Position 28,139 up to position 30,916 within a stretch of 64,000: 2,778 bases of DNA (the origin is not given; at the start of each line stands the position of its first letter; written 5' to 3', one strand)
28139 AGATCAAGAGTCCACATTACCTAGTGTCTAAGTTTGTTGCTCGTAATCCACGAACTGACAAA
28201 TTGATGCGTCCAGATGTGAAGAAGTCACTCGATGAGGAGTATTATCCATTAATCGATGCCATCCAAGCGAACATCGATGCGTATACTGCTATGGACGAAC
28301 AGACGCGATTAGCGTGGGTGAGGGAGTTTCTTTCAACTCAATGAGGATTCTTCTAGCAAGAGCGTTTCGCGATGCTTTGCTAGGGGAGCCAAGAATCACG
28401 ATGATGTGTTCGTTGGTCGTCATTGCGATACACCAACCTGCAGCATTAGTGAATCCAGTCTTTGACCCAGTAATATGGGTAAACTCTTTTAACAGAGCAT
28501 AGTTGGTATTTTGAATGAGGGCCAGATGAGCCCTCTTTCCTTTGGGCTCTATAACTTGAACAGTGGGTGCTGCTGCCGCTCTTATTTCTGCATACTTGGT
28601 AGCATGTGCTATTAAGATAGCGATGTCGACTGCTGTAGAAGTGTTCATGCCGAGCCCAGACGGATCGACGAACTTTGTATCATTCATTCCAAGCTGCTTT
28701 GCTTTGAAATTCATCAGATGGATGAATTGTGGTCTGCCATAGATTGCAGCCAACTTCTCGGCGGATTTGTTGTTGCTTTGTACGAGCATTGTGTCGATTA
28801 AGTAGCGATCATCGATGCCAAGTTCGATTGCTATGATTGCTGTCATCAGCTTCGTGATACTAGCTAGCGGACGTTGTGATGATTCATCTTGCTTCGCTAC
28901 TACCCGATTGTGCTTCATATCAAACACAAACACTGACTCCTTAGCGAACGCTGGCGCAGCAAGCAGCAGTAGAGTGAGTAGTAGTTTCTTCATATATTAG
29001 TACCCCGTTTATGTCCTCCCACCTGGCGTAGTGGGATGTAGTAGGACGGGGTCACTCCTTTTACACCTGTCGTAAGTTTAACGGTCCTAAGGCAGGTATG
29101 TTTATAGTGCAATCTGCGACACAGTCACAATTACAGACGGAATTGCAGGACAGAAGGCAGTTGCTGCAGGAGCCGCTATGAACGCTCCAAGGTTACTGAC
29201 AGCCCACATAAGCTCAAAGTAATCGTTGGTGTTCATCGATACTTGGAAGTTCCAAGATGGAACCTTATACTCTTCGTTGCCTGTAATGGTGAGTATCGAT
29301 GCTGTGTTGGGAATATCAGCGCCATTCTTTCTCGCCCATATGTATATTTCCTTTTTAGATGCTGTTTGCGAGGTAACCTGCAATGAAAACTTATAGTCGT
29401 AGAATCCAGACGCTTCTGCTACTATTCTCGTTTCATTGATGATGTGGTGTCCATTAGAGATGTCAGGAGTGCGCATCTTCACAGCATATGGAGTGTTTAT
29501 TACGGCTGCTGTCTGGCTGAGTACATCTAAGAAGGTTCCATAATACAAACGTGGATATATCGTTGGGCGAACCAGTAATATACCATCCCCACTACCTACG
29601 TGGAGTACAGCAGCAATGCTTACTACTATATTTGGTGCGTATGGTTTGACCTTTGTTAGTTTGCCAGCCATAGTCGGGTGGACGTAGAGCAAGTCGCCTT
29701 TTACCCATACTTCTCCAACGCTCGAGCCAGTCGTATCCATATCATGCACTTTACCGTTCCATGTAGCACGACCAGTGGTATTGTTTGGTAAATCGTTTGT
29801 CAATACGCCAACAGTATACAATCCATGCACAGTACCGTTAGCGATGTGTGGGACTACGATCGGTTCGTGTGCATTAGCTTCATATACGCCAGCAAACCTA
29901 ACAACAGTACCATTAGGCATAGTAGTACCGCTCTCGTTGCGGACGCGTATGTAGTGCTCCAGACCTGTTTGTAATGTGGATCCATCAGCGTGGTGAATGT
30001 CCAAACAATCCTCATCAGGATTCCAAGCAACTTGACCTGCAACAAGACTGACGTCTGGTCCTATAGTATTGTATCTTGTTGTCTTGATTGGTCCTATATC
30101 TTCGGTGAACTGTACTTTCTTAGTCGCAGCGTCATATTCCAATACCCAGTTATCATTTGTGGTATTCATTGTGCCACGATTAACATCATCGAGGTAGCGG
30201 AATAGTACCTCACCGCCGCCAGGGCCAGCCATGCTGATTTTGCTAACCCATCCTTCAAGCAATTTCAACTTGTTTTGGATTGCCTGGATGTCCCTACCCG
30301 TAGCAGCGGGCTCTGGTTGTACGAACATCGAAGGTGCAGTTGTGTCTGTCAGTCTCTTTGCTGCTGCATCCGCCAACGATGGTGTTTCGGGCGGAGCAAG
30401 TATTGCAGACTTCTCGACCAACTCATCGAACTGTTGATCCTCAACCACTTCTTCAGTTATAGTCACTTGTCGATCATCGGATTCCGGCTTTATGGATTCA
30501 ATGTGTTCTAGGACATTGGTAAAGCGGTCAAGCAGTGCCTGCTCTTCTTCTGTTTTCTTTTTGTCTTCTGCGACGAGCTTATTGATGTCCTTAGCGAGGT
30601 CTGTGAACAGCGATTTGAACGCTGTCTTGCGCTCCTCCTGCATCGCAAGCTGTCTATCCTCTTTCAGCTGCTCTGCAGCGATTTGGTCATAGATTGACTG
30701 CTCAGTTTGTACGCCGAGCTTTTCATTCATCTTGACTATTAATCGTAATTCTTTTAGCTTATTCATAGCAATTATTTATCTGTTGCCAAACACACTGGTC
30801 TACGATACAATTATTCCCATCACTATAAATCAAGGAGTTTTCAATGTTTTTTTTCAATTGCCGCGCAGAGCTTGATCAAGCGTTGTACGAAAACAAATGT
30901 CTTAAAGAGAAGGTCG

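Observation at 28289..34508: Envelope-targeted gene block: secreted PBP7-like DD-peptidase, SPFH lipoprotein, membrane coiled-coil protein, Gly/His/Ser-rich secreted protein and a TAXI solute-binding lipoprotein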

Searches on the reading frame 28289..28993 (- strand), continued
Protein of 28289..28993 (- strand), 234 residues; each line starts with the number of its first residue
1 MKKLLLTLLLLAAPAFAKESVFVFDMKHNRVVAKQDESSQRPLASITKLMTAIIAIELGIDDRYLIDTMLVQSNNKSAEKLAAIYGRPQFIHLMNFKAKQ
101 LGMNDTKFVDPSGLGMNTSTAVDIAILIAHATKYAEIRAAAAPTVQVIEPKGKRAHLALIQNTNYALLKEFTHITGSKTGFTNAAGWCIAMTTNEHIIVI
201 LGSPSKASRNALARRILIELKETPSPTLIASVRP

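Call 39: search_solved_structures(query=window:28289-28993:-, max_evalue=0.00001, show_alignments=2)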
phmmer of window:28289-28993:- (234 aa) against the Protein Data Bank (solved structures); distinct sequences matched with E-value up to 0.00001: 12.
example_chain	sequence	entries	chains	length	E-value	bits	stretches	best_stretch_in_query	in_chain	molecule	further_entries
6azi_A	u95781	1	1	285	3.2e-26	95.7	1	63-193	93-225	D-alanyl-D-alanine endopeptidase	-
6muq_A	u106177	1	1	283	1.6e-22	83.7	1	63-211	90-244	Murein-DD-endopeptidase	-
3mfd_A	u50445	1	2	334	7.2e-18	68.4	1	65-196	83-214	D-alanyl-D-alanine carboxypeptidase dacB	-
6osu_A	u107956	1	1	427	1.6e-13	54.2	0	61-128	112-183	D-alanyl-D-alanine carboxypeptidase (Penicillin binding protein) family protein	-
5zqa_A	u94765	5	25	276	9.1e-12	48.5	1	63-194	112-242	Lmo2812 protein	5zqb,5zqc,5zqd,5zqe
4k91_A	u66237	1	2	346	2.9e-11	46.9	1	65-217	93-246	D-ala-D-ala-carboxypeptidase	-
4rye_A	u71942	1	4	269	6.4e-10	42.5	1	62-186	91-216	D-alanyl-D-alanine carboxypeptidase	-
4p0m_A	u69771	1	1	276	1.4e-09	41.3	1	63-186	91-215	D-alanyl-D-alanine carboxypeptidase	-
5fsr_A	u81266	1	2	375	6.7e-08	35.9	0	67-217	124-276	D-ALANYL-D-ALANINE CARBOXYPEPTIDASE DACD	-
5tr7_A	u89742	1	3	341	1.3e-07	34.9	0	69-217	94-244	D-alanyl-D-alanine carboxypeptidase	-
4ppr_A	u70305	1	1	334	2.2e-07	34.2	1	65-193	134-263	Penicillin-binding protein DacB1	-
3a3j_A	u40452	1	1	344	9.3e-07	32.1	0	71-217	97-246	PBP5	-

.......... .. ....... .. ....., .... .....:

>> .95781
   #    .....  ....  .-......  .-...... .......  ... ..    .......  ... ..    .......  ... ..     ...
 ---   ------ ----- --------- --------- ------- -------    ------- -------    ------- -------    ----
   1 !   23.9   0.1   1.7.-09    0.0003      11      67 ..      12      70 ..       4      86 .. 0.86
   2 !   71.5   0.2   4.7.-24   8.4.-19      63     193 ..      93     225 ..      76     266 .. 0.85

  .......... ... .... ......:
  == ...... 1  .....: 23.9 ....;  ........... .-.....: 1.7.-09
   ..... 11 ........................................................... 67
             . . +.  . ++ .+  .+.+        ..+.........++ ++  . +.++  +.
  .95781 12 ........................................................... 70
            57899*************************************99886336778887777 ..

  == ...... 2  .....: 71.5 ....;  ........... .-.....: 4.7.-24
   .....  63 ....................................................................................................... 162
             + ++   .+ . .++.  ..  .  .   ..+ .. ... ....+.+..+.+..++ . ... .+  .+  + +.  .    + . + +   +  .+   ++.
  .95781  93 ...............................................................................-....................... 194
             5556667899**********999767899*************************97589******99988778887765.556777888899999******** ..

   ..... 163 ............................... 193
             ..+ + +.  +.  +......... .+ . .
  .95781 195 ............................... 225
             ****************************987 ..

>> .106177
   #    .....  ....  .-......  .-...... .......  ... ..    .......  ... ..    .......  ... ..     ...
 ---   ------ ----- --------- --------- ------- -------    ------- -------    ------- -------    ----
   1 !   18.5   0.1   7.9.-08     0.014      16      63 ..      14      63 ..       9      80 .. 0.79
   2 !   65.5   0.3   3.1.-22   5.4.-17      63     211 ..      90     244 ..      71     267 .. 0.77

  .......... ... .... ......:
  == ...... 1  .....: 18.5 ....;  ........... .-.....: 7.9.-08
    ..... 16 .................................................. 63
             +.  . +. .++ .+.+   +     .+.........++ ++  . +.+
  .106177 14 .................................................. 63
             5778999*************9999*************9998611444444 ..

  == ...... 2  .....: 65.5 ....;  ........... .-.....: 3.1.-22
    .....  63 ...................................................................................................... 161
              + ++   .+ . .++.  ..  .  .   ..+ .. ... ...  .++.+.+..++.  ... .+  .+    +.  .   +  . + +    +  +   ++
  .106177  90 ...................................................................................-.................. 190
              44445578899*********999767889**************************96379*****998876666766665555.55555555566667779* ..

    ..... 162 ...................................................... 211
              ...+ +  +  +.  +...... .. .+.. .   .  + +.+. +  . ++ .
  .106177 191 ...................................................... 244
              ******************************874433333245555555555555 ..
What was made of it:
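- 28289..28993 (-): Secreted PBP7-like S11 DD-peptidase, 234 aa. Signal peptide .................|KE. Solved structures 6azi and 6muq at 3e-26, with SITK, SNN and KTG aligned and about 25 aa deleted after residue 63 (call 39).
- On Peptidase S11 / PBP7-type DD-endopeptidase: Solved structures 6azi and 6muq match at 3e-26 and 1.6e-22 (call 39). They align to the motifs of 6azi and 6muq (call 39).
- Checked: These align with the SxxK, SxN and KTG motifs of solved PBP7-type DD-endopeptidases 6azi and 6muq (E 3e-26; call 39).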

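Call 64: find_encoding_contigs(protein=P0245, flank=6000, max_places=1)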
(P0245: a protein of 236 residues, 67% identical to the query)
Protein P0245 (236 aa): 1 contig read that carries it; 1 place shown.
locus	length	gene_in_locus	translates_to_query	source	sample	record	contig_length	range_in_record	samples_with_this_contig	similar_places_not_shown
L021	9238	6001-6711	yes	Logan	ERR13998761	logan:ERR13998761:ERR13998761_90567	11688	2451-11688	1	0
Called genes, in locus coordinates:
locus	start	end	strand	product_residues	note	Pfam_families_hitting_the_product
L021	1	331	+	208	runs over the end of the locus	PF05050:Methyltransf_21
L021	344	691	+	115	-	-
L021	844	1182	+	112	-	-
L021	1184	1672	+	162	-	-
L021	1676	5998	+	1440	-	-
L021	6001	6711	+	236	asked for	PF00768:Peptidase_S11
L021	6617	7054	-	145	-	PF13671:AAA_33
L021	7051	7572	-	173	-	-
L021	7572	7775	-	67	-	-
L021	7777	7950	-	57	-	-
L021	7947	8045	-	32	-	-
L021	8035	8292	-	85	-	-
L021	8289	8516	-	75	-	-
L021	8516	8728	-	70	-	-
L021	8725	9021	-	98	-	-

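Call 65: find_encoding_contigs(protein=P0278, flank=6000, max_places=1)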
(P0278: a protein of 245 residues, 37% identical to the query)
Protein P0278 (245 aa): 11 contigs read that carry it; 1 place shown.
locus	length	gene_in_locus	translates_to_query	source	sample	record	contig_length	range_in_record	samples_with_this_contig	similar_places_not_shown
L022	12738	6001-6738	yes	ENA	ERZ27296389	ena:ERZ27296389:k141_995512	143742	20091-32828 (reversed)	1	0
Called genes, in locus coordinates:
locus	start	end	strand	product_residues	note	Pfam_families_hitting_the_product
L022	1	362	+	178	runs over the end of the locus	PF00383:dCMP_cyt_deam_1, PF14437:MafB19-deam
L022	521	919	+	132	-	PF19835:SegE_GIY-YIG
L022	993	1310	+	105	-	-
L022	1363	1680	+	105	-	-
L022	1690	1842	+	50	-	-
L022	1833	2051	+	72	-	-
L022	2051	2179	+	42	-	-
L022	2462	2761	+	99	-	-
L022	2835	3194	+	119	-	-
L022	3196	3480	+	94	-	-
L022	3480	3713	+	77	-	-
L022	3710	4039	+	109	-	PF10902:WYL_2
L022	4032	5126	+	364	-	-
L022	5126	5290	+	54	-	-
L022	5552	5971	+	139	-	-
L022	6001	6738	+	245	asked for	PF00768:Peptidase_S11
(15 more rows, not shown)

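Call 66: find_encoding_contigs(protein=P0279, flank=6000, max_places=1)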
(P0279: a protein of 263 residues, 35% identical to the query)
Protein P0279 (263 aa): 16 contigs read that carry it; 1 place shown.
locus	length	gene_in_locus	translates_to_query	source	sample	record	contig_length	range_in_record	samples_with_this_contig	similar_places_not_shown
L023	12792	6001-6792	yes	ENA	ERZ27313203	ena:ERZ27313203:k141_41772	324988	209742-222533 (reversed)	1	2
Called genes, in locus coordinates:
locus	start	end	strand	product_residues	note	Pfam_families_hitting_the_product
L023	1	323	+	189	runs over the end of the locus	-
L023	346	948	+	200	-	-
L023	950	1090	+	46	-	-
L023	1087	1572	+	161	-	-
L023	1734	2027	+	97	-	-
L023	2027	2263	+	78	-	-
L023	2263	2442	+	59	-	-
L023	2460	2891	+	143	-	-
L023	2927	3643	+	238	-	-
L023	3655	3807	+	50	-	-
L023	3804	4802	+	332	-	PF01073:3Beta_HSD, PF01370:Epimerase, PF02719:Polysacc_synt_2, PF04321:RmlD_sub_bind, PF13460:NAD_binding_10 (weak), PF16363:GDP_Man_Dehyd, PF07993:NAD_binding_4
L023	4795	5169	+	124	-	-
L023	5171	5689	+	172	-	-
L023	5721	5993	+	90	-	-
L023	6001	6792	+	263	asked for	PF02113:Peptidase_S13 (faint), PF13354:Beta-lactamase2, PF00768:Peptidase_S11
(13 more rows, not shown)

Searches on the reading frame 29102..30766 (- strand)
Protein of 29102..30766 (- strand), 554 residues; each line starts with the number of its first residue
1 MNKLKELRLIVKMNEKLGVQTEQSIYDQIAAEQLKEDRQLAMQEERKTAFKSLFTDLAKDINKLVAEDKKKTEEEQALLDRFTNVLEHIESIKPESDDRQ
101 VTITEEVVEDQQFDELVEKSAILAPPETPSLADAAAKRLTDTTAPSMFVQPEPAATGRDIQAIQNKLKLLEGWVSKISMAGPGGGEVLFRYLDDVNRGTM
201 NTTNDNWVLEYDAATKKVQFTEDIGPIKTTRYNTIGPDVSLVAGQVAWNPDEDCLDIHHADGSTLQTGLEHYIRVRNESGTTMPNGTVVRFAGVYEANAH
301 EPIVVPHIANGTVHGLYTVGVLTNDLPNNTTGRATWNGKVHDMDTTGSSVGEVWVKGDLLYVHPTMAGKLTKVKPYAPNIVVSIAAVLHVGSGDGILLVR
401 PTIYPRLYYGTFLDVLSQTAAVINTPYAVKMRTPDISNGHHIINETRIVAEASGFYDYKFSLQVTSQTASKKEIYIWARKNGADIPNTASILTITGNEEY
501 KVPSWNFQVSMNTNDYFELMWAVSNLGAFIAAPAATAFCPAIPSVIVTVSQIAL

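Call 4: search_protein_families(library=pfam, proteins=[window:29102-30766:-], max_evalue=0.1)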
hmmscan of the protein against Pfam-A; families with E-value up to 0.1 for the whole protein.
window:29102-30766:- (554 aa): 3 families
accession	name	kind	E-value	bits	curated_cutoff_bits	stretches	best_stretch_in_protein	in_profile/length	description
PF09190.17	DALR_2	-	0.015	16.3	22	1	53-86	18-53/57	DALR domain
PF04947.19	Pox_VLTF3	-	0.028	14.6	25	1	24-93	70-139/168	Poxvirus Late Transcription Factor VLTF3 like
PF07739.18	TipAS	-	0.082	13.8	23.8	0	36-120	19-102/117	TipAS antibiotic-recognition domain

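Call 6: search_protein_families(library=phrogs, proteins=[window:29102-30766:-], max_evalue=0.01)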
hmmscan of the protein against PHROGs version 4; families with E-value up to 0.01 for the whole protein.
window:29102-30766:- (554 aa): 1 family
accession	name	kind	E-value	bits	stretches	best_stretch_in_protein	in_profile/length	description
phrog_30742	-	tail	5.6e-05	22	1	31-218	49-216/1029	tail fiber protein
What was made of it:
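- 29102..30766 (-): Tail fibre (receptor-binding) protein, 554 aa. Conserved N-terminal 217 aa with an exchangeable C-terminal half. PHROG tail fibre at 5.6e-5 (call 6).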

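Call 12: search_protein_families(library=ncbifam, proteins=[window:29102-30766:-], max_evalue=0.01)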
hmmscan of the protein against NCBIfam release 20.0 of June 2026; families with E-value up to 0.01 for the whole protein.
window:29102-30766:- (554 aa): 0 families

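Call 18: search_protein_families(library=padloc, proteins=[window:29102-30766:-], max_evalue=0.01)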
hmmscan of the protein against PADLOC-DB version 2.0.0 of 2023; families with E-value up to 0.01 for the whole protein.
window:29102-30766:- (554 aa): 0 families

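Call 63: search_dna_similar(query=window:29102-30766:-, collection=phages, mode=protein, max_rows=20, max_evalue=0.001)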
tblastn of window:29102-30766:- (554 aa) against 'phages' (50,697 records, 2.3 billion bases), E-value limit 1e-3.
Records with a match: 19; places in all: 19; records where one place covers at least 80% of the query: 0.
Best place of each record, by identity: <60% 19.
By first word of the organism name: Caudoviricetes 8; Limnohabitans 2; Acinetobacter 2; Nitrincola 2; Bacteriophage 2; Pseudomonas 1; Phage 1; Roseobacter 1.
By host as written in the record: - 11; Limnohabitans sp. DCL3 2; Acinetobacter soli KZ-1 2; Nitrincola sp. M3-16 2; Pseudomonas aeruginosa 1; Rhodobacteraceae bacterium FZCC0042 1.
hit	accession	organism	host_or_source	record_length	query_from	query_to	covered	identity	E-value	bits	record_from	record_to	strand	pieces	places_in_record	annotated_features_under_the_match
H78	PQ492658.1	Limnohabitans phage DC31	Limnohabitans sp. DCL3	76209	244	554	56%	52.7%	1e-87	302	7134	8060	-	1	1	hypothetical protein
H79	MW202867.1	Caudoviricetes sp.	Manatee Spring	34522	237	552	57%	39.3%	5e-54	203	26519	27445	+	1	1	cerebellin-1 domain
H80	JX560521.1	Acinetobacter phage phiAC-1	Acinetobacter soli KZ-1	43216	244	522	50%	35.1%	5e-48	186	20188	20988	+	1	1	hypothetical protein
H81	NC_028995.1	Acinetobacter phage phiAC-1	Acinetobacter soli KZ-1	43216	244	522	50%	35.1%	5e-48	186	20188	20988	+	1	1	hypothetical protein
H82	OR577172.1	Pseudomonas phage Rollin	Pseudomonas aeruginosa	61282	243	407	30%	37.6%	1e-17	93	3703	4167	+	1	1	tail fiber protein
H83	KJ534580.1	Nitrincola phage 1M3-16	Nitrincola sp. M3-16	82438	218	400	33%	33.5%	7e-15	84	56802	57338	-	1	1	putative tail protein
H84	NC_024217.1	Nitrincola phage 1M3-16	Nitrincola sp. M3-16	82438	218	400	33%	33.5%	7e-15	84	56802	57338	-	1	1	putative tail protein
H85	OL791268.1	Phage zth2-2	-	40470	208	400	35%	30.3%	1e-11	74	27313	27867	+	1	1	record has no annotation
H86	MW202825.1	Bacteriophage sp.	Manatee Spring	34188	380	524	26%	33.1%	1e-14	84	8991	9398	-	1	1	complement C1q-like protein 3 roll fold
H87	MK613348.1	Roseobacter phage CRP-6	Rhodobacteraceae bacterium FZCC0042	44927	264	400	25%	35.0%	9e-7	58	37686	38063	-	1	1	putative tail fiber protein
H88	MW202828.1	Caudoviricetes sp.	Manatee Spring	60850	410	524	21%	40.8%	2e-18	96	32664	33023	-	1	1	hypothetical protein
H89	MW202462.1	Caudoviricetes sp.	Manatee Spring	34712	409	527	21%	38.7%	1e-17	93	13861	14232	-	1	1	hypothetical protein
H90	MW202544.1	Bacteriophage sp.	Manatee Spring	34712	409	527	21%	38.7%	1e-17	93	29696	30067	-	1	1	hypothetical protein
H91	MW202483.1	Caudoviricetes sp.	Manatee Spring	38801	416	552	25%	32.9%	6e-8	62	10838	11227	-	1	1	hypothetical protein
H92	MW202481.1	Caudoviricetes sp.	Manatee Spring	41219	409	527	21%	36.3%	1e-10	71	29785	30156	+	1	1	none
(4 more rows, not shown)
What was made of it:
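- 29102..30766 (-): Separate hits over residues 237-552 carry cerebellin/C1q-like annotation (call 63).
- On Phage tail fibre (for the 554-aa protein): Matches to annotated tail fibre or tail proteins, and separate matches annotated cerebellin/C1q-like (call 63).
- Fibre homologies: calls 6, 63.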
